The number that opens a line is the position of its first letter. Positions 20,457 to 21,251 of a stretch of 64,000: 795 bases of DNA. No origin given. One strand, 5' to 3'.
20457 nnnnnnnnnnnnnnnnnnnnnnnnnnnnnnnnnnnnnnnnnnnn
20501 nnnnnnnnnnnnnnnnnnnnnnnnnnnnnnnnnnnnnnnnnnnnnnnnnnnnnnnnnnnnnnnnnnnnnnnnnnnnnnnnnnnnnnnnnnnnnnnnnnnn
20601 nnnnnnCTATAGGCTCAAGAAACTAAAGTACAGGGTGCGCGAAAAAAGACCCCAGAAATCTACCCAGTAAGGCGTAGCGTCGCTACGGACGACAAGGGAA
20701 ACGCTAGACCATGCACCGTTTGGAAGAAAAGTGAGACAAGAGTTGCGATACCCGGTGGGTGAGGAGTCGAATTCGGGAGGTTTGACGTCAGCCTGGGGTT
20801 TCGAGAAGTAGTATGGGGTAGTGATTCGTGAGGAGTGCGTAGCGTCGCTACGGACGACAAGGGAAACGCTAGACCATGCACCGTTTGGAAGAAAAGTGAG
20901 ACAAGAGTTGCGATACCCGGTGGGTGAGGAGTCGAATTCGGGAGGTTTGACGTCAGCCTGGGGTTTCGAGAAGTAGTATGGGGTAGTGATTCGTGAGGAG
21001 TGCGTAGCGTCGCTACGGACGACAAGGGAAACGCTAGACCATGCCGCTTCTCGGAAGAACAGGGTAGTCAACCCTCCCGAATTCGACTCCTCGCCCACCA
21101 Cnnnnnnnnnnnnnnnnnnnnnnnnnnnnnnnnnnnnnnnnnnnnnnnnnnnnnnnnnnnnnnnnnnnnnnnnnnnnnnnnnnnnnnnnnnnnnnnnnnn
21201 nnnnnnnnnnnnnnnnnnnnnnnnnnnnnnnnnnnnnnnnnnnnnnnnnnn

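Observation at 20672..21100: A 165-bp tandem repeat (about 2.3 copies) with nested palindromes and a terminal inverted core sits between convergent genes just downstream of actF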

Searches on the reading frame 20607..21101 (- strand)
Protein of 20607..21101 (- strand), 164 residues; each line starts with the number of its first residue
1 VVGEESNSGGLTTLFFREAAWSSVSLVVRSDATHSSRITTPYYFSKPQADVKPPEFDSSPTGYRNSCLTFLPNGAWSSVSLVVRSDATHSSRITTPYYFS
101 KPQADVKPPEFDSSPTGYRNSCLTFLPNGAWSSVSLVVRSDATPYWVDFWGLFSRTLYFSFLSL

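Call 10: search_protein_families(library=pfam, proteins=[window:20607-21101:-], max_evalue=0.01)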
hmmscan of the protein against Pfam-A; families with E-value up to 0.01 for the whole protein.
window:20607-21101:- (164 aa): 0 families
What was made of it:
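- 20607..21101 (-): Spurious 164-aa ORF that runs through the C-rich antisense strand of the array. It was called as a gene only in the source assembly. No Pfam match (call 10).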

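Call 34: find_homologous_proteins(query=window:20607-21101:-, max_evalue=0.001)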
Query window:20607-21101:- (164 aa): 1 proteins with E <= 0.001 among 2 candidates.
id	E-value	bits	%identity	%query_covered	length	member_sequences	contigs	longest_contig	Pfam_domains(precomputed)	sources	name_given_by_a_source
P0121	8.0e-105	366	100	100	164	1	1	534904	-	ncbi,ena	-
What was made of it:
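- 20607..21101 (-): The only database match is itself (call 34).
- It has no homologue other than itself among 5.8 billion proteins (call 34).
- Tried and rejected: The 164-aa ORF matched only itself (call 34).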

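Call 36: find_encoding_contigs(protein=P0121, flank=1000, max_places=5)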
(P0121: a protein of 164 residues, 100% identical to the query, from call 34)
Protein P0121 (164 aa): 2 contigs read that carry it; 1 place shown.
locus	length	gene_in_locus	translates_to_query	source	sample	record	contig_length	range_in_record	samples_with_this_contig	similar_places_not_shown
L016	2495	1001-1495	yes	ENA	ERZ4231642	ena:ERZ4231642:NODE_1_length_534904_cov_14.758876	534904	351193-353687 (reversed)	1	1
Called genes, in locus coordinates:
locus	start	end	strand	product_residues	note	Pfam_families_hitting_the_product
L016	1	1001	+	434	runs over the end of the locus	-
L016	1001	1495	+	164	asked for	-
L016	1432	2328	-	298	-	PF13424:TPR_12 (faint), PF13431:TPR_17 (faint), PF14559:TPR_19 (faint), PF07719:TPR_2 (faint), PF00515:TPR_1 (faint), PF13432:TPR_16 (faint)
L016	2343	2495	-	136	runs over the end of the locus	PF00293:NUDIX (faint), PF14815:NUDIX_4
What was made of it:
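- Checked: The 2.3-copy state is found only in one SPAdes assembly (calls 34, 36).
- The ORF was called as a gene in the source annotation (calls 34, 36).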

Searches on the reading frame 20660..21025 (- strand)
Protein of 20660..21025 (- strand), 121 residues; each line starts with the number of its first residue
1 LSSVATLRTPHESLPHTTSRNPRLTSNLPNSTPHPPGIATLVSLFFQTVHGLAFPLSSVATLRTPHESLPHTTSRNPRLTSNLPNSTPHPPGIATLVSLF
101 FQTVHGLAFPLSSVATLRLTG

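Call 10: search_protein_families(library=pfam, proteins=[window:20660-21025:-], max_evalue=0.01)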
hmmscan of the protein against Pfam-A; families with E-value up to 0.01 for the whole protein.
window:20660-21025:- (121 aa): 0 families

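Call 49: search_protein_representatives(protein=window:20660-21025:-)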
Query: 121 residues. Proteins with E-value up to 0.001 (for the whole library): 3; up to 1e-10: 0; up to 1e-30: 0. The best 3 are listed.
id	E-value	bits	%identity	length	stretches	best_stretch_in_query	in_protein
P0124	8.2e-07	45.2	35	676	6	49-121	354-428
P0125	1.6e-05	41.1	32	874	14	20-99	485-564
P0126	5.7e-04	36.1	29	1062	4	18-100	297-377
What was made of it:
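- The second ORF gave only weak, multi-stretch hits that are probably compositional (call 49).
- Tried and rejected: The 121-aa ORF gave weak, multi-stretch hits that are probably compositional (call 49).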
